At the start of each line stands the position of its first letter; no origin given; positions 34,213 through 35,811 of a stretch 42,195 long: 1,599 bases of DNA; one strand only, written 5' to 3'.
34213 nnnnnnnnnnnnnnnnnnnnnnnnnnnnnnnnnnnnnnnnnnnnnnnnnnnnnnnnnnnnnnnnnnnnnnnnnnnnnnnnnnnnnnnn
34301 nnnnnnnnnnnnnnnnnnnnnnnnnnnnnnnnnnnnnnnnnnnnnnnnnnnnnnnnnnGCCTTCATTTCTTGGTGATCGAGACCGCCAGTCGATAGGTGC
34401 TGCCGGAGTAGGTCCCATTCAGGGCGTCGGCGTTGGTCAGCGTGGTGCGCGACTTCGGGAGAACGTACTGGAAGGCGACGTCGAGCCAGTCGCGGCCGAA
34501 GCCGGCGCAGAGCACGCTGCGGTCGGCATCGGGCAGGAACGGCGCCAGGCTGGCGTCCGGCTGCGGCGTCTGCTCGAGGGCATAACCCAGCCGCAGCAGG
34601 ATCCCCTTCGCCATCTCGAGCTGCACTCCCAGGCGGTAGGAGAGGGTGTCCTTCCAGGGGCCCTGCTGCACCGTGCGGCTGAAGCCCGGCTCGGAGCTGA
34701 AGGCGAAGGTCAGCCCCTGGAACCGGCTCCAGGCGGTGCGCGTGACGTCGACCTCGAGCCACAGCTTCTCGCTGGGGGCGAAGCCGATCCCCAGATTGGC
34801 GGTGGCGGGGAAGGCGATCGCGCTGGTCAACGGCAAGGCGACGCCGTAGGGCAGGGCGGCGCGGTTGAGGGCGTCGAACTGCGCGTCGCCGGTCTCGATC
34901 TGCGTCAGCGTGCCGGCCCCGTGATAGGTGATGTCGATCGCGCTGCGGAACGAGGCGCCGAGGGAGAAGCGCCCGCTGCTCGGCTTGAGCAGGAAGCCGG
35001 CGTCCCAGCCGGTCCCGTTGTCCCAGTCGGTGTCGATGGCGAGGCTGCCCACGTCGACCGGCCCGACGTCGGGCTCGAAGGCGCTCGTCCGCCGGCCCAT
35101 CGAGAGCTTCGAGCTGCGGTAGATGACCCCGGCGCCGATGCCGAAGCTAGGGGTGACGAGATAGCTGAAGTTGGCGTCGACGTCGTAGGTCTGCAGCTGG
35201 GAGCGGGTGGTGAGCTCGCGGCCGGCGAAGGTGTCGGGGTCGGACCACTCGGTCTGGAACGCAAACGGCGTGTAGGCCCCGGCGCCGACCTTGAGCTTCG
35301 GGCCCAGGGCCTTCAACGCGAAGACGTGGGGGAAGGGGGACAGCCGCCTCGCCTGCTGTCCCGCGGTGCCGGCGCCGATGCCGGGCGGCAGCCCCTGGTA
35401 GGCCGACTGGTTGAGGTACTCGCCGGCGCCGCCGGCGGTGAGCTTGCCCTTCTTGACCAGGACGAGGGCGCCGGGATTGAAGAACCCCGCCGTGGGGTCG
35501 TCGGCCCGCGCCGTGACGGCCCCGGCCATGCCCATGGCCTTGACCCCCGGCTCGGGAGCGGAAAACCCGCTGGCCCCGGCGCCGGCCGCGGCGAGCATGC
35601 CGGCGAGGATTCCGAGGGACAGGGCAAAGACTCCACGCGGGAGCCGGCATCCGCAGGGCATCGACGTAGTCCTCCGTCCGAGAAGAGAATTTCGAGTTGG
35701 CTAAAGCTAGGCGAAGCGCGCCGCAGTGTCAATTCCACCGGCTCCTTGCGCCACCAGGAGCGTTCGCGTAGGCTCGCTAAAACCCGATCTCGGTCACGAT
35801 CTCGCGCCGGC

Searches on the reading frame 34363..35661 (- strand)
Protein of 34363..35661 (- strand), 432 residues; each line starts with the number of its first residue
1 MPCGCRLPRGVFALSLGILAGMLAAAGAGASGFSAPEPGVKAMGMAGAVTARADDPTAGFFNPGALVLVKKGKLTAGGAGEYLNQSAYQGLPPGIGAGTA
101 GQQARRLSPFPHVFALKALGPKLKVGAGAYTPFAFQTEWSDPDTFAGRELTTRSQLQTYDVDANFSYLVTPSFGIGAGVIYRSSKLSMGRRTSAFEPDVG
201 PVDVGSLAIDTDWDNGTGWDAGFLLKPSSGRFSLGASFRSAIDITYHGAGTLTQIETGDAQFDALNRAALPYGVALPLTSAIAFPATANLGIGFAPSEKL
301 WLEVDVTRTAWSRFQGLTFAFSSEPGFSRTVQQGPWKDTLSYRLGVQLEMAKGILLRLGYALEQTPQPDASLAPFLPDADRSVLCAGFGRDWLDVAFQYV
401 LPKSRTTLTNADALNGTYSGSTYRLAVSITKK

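Call 8: search_protein_families(library=pfam, proteins=[window:34363-35661:-], max_evalue=0.01)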
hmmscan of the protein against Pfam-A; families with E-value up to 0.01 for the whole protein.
window:34363-35661:- (432 aa): 1 family
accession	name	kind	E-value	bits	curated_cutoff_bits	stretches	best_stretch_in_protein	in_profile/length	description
PF03349.22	Toluene_X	-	7.2e-44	150.4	29.7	1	23-429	3-417/421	Outer membrane protein transport protein (OMPP1/FadL/TodX)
